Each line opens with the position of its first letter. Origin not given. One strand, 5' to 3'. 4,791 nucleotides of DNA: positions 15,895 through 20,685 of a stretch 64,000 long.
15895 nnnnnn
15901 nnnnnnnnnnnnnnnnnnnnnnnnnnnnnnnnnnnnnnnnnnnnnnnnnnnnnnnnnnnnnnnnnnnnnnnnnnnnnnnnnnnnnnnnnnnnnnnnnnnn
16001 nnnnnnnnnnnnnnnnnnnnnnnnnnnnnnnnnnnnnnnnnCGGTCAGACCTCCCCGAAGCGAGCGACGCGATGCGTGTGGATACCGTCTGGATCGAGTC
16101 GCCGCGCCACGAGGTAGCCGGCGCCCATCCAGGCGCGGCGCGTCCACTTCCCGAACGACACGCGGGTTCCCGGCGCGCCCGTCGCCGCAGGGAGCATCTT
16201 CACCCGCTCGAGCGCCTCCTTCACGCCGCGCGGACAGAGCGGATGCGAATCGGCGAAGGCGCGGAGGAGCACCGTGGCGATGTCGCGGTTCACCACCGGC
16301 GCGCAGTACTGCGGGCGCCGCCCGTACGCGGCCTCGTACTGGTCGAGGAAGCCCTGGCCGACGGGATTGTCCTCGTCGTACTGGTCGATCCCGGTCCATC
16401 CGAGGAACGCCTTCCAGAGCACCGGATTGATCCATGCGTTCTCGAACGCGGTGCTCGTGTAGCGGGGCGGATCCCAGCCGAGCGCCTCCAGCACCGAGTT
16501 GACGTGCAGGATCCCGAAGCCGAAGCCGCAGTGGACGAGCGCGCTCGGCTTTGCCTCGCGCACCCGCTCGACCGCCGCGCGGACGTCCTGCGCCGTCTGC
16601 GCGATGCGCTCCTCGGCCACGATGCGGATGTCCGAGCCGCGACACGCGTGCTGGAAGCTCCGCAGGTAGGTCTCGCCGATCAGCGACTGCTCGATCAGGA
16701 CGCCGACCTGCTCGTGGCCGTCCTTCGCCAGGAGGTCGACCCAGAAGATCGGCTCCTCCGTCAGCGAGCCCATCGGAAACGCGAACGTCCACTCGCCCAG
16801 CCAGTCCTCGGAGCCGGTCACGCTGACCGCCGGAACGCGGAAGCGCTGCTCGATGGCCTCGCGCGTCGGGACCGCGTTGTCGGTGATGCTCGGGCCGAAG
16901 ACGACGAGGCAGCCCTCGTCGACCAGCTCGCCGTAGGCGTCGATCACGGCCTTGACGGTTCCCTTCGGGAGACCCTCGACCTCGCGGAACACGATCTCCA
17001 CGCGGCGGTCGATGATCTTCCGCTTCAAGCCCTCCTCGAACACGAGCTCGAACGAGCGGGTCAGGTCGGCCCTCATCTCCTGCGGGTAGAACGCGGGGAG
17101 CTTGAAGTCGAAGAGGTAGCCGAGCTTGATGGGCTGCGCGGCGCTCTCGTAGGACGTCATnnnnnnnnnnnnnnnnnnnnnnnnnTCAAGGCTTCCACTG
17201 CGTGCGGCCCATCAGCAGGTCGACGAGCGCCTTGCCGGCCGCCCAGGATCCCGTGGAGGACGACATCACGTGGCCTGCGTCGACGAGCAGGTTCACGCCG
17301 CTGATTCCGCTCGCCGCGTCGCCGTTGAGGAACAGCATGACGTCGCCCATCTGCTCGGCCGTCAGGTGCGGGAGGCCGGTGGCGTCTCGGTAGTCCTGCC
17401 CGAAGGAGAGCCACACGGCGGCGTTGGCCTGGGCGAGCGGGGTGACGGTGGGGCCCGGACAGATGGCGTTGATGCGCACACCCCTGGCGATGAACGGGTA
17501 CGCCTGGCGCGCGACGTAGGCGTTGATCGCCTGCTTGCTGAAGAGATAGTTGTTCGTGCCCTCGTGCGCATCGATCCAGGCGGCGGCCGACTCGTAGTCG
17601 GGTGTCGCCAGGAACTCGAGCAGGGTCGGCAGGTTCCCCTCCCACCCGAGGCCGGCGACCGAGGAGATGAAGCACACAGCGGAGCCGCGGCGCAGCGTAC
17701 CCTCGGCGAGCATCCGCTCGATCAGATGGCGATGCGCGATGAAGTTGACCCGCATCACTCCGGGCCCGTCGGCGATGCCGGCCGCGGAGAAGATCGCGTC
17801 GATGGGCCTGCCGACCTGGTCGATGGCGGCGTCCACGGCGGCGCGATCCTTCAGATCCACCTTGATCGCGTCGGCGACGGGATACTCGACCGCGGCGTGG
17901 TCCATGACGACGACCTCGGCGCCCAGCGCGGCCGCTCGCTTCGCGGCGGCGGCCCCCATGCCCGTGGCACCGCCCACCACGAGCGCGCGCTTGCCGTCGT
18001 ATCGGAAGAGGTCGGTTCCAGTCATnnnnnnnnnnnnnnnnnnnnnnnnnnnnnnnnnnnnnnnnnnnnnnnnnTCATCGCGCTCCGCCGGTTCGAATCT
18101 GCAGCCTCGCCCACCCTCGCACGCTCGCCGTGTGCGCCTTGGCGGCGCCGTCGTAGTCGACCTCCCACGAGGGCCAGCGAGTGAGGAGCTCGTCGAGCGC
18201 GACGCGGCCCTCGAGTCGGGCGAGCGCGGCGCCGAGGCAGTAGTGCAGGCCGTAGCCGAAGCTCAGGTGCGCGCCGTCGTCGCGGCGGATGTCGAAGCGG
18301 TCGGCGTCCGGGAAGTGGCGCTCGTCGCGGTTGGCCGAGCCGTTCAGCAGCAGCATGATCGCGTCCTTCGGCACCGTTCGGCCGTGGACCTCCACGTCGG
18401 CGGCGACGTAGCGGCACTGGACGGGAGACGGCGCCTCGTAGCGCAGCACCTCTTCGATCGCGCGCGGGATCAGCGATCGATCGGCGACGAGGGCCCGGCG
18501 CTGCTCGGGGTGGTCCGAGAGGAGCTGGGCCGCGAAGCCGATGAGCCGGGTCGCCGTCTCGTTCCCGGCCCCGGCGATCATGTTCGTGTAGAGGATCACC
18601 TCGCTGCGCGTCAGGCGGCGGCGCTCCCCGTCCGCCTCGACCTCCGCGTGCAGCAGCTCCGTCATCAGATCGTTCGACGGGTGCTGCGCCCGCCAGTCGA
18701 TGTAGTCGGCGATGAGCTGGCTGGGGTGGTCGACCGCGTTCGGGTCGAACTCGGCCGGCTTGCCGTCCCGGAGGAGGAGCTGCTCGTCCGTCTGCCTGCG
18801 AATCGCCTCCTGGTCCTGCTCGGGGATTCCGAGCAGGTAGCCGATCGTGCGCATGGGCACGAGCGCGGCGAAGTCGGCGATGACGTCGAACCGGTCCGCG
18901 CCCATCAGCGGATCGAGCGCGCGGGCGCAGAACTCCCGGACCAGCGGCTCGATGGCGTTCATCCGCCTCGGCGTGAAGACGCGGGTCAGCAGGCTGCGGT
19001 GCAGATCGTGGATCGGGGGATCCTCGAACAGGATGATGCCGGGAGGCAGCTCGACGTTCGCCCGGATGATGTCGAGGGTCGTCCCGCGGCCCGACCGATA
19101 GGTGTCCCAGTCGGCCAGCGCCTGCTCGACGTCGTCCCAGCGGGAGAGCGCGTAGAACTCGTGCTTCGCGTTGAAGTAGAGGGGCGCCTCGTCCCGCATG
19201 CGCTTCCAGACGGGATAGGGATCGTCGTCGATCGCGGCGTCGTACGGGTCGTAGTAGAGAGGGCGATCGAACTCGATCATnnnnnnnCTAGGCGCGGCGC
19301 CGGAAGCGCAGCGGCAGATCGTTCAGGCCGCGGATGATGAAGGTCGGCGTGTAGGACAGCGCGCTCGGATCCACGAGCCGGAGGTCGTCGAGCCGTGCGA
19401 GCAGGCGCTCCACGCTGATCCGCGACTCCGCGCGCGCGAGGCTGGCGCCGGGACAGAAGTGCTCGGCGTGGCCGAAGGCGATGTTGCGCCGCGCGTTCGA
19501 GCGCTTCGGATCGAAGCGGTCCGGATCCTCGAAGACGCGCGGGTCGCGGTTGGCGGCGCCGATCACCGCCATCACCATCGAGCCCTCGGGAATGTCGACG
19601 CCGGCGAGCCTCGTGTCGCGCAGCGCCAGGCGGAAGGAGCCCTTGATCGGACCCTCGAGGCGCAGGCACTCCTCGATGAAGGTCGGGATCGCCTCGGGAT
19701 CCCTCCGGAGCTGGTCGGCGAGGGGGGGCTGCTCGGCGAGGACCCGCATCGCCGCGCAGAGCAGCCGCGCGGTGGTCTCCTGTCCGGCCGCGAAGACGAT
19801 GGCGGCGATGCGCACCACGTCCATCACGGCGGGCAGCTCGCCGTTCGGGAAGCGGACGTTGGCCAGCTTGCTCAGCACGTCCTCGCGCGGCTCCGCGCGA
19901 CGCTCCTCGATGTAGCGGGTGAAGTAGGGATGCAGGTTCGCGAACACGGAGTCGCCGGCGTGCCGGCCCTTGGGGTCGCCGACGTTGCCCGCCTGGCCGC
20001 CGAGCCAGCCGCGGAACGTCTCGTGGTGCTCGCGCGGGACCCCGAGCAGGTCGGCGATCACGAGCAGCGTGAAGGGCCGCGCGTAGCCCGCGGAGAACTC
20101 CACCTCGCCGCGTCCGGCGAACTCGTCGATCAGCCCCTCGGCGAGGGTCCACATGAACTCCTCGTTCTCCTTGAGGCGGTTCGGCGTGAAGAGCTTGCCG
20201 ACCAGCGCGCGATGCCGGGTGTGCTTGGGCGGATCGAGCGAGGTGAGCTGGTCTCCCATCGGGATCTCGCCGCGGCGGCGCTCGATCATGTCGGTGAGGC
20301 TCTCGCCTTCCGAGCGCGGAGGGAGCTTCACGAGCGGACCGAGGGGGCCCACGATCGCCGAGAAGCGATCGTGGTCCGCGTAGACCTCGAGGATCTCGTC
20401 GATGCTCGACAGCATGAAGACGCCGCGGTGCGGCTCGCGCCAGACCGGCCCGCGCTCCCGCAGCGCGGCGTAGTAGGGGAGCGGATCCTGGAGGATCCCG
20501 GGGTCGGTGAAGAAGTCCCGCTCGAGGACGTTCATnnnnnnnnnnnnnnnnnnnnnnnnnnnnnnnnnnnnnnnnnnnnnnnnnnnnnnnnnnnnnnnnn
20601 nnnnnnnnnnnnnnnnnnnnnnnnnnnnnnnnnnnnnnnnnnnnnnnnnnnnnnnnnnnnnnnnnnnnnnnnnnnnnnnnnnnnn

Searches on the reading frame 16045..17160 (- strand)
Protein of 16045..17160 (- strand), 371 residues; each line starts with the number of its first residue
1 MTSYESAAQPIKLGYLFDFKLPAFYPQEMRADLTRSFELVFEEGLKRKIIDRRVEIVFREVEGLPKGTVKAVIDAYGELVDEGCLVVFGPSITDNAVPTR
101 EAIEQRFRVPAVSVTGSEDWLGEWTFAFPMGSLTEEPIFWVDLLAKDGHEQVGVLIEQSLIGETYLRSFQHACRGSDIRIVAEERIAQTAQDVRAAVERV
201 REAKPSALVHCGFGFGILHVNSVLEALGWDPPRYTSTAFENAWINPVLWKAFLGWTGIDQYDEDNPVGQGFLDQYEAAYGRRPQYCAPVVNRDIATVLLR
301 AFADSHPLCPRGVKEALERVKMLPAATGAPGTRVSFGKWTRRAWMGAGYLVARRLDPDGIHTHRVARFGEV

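Call 62: search_protein_families(library=pfam, proteins=[window:16045-17160:-], max_evalue=0.00001)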
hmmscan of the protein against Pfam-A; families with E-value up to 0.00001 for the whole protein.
window:16045-17160:- (371 aa): 1 family
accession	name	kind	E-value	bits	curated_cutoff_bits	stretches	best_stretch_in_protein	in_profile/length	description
PF13458.12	Peripla_BP_6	-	6e-17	62.8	31.7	1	30-341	18-331/343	Periplasmic binding protein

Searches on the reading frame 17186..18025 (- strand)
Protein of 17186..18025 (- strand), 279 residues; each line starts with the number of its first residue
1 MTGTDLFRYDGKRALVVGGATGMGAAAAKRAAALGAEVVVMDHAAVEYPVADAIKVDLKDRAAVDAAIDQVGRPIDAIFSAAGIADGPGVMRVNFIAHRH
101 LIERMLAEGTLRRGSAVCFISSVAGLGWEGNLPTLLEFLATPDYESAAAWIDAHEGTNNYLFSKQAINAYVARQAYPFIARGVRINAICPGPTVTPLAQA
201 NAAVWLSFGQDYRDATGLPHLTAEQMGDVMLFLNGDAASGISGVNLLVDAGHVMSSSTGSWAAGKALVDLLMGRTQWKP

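Call 62: search_protein_families(library=pfam, proteins=[window:17186-18025:-], max_evalue=0.00001)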
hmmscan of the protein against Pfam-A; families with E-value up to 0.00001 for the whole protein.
window:17186-18025:- (279 aa): 3 families
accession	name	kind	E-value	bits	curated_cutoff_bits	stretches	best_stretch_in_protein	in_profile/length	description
PF13561.12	adh_short_C2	-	9.2e-19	68.4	27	1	154-251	137-234/236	Enoyl-(Acyl carrier protein) reductase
PF00106.31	adh_short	-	1.3e-13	51.3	26.6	1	12-126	1-140/195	short chain dehydrogenase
PF01370.27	Epimerase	-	1.3e-08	35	20.9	1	15-133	2-126/240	NAD dependent epimerase/dehydratase family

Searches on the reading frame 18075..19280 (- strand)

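Call 62: search_protein_families(library=pfam, proteins=[window:18075-19280:-], max_evalue=0.00001)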
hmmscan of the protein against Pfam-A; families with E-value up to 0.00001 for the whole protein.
window:18075-19280:- (401 aa): 1 family
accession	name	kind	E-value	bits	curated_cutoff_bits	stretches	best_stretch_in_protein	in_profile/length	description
PF00067.27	p450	-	7.1e-24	84.8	22.8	1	200-369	236-432/462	Cytochrome P450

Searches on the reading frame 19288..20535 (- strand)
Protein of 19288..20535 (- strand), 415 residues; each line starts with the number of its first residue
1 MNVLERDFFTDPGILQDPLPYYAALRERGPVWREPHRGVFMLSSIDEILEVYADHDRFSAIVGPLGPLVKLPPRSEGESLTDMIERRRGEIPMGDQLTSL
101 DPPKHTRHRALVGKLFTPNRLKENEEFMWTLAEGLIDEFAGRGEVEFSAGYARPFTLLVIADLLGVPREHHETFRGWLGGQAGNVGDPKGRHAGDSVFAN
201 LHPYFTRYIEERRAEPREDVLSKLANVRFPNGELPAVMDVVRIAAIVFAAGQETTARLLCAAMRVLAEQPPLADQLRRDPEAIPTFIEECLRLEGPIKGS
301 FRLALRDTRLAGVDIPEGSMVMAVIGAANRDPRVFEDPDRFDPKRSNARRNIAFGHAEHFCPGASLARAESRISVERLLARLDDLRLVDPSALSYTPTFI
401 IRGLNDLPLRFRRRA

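Call 62: search_protein_families(library=pfam, proteins=[window:19288-20535:-], max_evalue=0.00001)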
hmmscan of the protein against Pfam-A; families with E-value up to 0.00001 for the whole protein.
window:19288-20535:- (415 aa): 1 family
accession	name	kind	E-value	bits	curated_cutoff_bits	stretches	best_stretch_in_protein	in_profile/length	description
PF00067.27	p450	-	1.1e-21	77.6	22.8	1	201-381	216-431/462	Cytochrome P450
